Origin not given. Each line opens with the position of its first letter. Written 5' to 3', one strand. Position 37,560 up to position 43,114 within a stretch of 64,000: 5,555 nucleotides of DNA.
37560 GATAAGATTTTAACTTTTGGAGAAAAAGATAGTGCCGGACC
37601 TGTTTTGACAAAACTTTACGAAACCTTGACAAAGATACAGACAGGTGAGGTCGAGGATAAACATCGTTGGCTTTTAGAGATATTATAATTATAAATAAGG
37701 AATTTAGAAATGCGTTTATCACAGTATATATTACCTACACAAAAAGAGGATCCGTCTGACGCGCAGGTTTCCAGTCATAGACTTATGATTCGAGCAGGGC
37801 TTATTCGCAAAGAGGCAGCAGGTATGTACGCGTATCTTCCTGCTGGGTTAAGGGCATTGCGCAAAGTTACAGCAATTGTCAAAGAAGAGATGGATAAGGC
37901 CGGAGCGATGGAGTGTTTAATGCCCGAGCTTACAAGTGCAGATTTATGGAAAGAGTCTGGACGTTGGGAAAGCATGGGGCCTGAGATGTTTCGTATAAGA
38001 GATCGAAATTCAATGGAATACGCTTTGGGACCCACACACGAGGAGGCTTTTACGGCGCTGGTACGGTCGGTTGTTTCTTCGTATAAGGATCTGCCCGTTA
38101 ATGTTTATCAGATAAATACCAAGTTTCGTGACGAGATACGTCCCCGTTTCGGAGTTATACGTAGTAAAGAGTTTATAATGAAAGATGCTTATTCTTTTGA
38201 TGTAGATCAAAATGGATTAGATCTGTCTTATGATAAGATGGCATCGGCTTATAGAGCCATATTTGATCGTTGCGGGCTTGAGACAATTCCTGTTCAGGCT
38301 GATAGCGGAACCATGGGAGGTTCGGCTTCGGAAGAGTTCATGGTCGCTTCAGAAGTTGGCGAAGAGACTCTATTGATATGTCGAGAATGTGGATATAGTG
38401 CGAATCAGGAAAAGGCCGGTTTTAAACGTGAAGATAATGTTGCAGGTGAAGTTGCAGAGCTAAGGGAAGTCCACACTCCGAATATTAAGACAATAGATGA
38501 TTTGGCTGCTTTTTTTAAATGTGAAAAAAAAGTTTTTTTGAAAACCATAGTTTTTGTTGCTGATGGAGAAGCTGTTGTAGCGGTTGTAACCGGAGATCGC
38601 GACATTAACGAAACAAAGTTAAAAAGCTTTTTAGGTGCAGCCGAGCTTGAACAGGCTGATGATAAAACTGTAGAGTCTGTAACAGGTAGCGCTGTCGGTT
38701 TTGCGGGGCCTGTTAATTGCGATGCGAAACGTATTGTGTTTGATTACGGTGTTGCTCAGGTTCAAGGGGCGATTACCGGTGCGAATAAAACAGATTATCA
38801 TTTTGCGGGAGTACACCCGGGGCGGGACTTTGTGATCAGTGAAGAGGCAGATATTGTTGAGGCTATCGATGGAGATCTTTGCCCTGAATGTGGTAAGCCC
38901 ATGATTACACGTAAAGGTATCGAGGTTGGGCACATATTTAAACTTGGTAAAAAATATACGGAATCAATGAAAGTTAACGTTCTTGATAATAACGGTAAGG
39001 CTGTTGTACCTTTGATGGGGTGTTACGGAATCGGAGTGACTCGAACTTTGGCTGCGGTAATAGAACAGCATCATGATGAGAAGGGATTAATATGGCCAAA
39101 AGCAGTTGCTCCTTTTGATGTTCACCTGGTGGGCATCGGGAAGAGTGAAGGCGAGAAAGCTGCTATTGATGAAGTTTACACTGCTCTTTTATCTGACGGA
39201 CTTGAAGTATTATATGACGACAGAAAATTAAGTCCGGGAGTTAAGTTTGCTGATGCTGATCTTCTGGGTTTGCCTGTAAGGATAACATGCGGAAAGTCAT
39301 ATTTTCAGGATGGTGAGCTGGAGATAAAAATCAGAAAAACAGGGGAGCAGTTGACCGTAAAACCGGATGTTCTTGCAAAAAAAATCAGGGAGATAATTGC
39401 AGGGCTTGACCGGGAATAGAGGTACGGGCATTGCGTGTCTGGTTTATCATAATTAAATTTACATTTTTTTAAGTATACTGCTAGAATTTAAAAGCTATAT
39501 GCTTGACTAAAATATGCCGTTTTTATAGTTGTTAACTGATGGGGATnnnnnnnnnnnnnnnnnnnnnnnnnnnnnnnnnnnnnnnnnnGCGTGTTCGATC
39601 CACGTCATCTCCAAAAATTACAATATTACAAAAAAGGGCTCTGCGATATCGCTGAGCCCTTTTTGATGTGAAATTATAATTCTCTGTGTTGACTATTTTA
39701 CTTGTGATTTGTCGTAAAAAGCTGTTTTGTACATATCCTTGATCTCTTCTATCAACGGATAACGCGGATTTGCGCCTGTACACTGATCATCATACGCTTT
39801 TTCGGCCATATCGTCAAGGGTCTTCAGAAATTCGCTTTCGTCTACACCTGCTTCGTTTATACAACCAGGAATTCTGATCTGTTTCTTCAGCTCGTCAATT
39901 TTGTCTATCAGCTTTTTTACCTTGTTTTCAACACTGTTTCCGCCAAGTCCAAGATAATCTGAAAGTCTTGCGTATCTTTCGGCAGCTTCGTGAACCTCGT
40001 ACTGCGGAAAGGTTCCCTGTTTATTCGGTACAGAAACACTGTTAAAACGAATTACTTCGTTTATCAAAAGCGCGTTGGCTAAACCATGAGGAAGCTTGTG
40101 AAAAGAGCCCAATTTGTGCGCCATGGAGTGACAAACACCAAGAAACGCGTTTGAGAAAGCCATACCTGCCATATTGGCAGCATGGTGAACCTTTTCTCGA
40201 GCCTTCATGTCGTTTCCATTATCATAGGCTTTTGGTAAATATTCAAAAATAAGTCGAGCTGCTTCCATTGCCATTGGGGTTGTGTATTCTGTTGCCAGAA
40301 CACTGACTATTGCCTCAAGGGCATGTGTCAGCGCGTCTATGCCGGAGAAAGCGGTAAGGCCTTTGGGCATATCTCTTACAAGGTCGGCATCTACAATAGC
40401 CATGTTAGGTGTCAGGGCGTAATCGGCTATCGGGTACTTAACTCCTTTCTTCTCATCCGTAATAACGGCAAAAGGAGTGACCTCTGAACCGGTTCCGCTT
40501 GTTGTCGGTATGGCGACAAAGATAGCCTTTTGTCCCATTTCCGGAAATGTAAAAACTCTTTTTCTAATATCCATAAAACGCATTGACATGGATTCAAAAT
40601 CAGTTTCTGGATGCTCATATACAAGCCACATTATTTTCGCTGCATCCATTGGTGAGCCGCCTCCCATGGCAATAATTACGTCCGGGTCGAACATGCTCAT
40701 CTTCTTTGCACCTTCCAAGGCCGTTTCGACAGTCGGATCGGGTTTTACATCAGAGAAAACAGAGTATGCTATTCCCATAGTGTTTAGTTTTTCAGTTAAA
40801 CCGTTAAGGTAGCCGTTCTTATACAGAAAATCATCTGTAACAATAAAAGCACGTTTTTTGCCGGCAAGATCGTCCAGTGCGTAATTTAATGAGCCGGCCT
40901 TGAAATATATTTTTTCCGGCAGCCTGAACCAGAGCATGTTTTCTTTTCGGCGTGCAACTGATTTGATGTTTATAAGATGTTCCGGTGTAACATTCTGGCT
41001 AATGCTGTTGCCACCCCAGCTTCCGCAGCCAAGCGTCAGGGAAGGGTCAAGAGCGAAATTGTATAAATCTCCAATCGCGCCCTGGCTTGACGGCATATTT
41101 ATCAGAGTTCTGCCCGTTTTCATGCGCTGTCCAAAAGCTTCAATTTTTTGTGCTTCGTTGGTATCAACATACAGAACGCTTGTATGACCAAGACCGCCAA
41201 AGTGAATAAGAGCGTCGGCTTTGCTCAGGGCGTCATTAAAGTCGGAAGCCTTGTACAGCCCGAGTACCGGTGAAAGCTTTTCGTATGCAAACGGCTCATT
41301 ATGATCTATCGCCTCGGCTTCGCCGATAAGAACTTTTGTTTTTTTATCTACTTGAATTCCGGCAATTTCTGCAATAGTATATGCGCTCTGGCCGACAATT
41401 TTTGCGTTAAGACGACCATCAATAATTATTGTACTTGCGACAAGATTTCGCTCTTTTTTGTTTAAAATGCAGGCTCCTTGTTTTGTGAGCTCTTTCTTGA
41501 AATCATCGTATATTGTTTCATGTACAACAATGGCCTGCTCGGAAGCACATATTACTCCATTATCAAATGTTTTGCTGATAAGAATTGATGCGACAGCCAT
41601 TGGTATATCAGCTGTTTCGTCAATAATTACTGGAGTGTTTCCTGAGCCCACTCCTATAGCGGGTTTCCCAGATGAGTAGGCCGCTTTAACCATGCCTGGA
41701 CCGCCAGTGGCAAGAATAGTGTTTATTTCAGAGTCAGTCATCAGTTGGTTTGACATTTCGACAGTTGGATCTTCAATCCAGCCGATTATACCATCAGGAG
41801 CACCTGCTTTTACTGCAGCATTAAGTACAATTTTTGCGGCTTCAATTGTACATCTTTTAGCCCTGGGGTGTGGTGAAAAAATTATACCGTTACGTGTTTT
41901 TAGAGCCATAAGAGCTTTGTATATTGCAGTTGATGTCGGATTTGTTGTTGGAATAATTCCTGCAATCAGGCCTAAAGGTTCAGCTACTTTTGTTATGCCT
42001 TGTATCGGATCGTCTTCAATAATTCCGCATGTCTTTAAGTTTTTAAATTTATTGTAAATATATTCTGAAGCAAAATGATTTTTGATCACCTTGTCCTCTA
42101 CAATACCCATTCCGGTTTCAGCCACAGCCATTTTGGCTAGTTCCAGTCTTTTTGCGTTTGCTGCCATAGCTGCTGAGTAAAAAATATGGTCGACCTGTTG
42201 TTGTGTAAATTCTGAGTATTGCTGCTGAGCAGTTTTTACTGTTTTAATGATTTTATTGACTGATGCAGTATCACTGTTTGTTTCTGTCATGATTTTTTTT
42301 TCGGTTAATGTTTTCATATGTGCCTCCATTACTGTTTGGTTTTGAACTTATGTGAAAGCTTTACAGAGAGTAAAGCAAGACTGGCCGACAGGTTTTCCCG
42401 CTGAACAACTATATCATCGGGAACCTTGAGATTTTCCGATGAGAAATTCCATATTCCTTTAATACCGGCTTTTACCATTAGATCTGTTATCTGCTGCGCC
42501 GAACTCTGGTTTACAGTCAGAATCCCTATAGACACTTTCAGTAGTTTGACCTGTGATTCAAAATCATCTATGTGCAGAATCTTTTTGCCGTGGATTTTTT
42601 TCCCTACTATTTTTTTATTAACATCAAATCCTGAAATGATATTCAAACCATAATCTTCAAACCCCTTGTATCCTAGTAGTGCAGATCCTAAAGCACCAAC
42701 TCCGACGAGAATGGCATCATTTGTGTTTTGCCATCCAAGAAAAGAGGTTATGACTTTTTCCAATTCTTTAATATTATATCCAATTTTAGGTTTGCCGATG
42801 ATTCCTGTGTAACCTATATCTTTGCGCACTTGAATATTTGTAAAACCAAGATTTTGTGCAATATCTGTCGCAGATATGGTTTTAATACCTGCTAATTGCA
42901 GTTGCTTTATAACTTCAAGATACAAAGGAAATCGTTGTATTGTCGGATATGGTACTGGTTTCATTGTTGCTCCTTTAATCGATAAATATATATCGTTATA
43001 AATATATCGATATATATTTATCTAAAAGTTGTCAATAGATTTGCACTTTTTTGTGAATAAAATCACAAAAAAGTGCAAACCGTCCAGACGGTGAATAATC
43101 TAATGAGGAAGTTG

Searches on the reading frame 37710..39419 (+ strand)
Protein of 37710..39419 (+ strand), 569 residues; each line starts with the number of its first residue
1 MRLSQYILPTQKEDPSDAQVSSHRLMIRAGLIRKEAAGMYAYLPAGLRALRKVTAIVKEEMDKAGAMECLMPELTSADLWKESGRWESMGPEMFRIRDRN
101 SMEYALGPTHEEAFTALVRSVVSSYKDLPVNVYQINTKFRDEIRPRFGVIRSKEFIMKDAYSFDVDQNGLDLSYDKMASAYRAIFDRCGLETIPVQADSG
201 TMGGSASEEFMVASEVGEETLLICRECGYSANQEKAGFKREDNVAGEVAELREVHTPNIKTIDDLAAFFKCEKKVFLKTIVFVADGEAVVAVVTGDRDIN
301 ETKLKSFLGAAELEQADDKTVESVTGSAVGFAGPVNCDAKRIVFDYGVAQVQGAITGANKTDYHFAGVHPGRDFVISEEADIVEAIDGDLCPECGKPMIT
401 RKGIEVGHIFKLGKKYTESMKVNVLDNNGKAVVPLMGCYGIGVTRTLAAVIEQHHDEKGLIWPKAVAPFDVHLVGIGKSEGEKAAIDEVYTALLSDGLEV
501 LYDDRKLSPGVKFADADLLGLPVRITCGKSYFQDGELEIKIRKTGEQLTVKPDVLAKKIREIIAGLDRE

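Call 58: search_protein_families(library=pfam, proteins=[window:37710-39419:+], max_evalue=0.00001)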
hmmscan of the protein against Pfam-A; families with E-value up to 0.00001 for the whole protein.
window:37710-39419:+ (569 aa): 3 families
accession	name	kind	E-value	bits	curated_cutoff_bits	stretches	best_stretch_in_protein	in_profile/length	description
PF00587.30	tRNA-synt_2b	-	4.5e-34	118.5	29.3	1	94-454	1-179/179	tRNA synthetase class II core domain (G, H, P, S and T)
PF04073.20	tRNA_edit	-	2.2e-21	76.6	25.5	1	256-368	1-116/123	Aminoacyl-tRNA editing domain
PF03129.25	HGTP_anticodon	-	1.8e-16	60.5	21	1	483-561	15-93/94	Anticodon binding domain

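Call 60: find_related_loci(query=window:37710-39419:+, collection=genome_contigs, flank=2000)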
Query window:37710-39419:+ (569 aa) in genome_contigs; peptide patterns used: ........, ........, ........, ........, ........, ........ (x = any residue, [..] = any of these).
600 stretches matched a pattern (row limit reached: there are more); 542 encode a relative of the query (tblastn E <= 1e-3); the best 80 are kept; 80 distinct loci.
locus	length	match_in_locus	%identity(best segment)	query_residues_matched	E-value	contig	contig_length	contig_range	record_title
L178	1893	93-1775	69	1-560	0e+0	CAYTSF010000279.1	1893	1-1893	MAG TPA_asm: uncultured Leptospirales bacterium isolate SRP220891_co1_11 genome assembly, contig: NODE_132768_length_189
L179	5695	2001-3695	67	1-564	0e+0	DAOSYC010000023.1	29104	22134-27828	MAG TPA_asm: Spirochaetota bacterium isolate AMR_MDS_2095 NODE_1032_length_29104_cov_7.363420, whole genome shotgun sequ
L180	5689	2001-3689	69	1-563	0e+0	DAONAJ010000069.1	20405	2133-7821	MAG TPA_asm: Spirochaetota bacterium isolate AMR_MDS_3976 NODE_2293_length_20405_cov_6.256413, whole genome shotgun sequ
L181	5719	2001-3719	68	1-567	0e+0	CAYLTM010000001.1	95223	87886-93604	MAG TPA_asm: uncultured Leptospirales bacterium isolate binchicken_co113_256 genome assembly, contig: NODE_231_length_95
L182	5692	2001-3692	68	1-563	0e+0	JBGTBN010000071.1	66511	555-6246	MAG: Spirochaetota bacterium isolate JTS-AC98 k141_575591, whole genome shotgun sequence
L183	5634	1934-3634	69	1-566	0e+0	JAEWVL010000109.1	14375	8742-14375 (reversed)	MAG: Spirochaetes bacterium isolate OH_SDB_61 k127_150538, whole genome shotgun sequence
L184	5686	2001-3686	66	1-561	0e+0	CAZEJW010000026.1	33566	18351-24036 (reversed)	MAG TPA_asm: uncultured Leptospirales bacterium isolate binchicken_co42_224 genome assembly, contig: NODE_1212_length_33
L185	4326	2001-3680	68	1-560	0e+0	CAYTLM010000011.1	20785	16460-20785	MAG TPA_asm: uncultured Leptospirales bacterium isolate binchicken_co39_387 genome assembly, contig: NODE_6253_length_20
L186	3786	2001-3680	67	1-560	0e+0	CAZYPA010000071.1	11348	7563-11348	MAG TPA_asm: uncultured Leptospirales bacterium isolate binchicken_co39_269 genome assembly, contig: NODE_13606_length_1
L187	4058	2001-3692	67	1-563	0e+0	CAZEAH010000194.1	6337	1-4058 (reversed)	MAG TPA_asm: uncultured Leptospirales bacterium isolate binchicken_co58_57 genome assembly, contig: NODE_9566_length_633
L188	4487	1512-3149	69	1-546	0e+0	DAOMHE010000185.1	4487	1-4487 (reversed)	MAG TPA_asm: Spirochaetota bacterium isolate AMR_MDS_4958 NODE_19929_length_4487_cov_4.736011, whole genome shotgun sequ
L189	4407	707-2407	65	1-566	0e+0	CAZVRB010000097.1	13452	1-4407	MAG TPA_asm: uncultured Leptospiraceae bacterium isolate binchicken_co13_469 genome assembly, contig: NODE_7021_length_1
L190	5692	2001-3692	67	1-563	0e+0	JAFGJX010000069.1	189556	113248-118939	MAG: Spirochaetes bacterium isolate Zod_Metabat.30 k87_6919898, whole genome shotgun sequence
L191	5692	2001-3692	66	1-563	0e+0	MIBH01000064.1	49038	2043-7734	MAG: Spirochaetes bacterium RBG_13_51_14 RBG_13_scaffold_619, whole genome shotgun sequence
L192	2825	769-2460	66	1-563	0e+0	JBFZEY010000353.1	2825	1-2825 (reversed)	MAG: Spirochaetota bacterium isolate PPR_0600 k121_6312888, whole genome shotgun sequence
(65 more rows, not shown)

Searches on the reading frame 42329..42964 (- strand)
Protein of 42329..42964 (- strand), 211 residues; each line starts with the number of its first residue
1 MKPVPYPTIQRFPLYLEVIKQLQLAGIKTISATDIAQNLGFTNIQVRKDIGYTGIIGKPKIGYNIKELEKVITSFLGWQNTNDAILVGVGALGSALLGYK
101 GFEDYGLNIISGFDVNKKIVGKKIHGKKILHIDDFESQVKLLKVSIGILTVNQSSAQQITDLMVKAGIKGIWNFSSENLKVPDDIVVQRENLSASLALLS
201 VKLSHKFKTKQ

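Call 58: search_protein_families(library=pfam, proteins=[window:42329-42964:-], max_evalue=0.00001)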
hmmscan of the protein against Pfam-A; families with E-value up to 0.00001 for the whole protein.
window:42329-42964:- (211 aa): 2 families
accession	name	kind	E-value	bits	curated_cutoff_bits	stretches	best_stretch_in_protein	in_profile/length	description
PF02629.25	CoA_binding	-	2.7e-18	66.9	22.3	1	82-175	4-95/97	CoA binding domain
PF06971.19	Put_DNA-bind_N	-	3.5e-15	56.3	27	1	4-50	2-48/49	Putative DNA-binding protein N-terminus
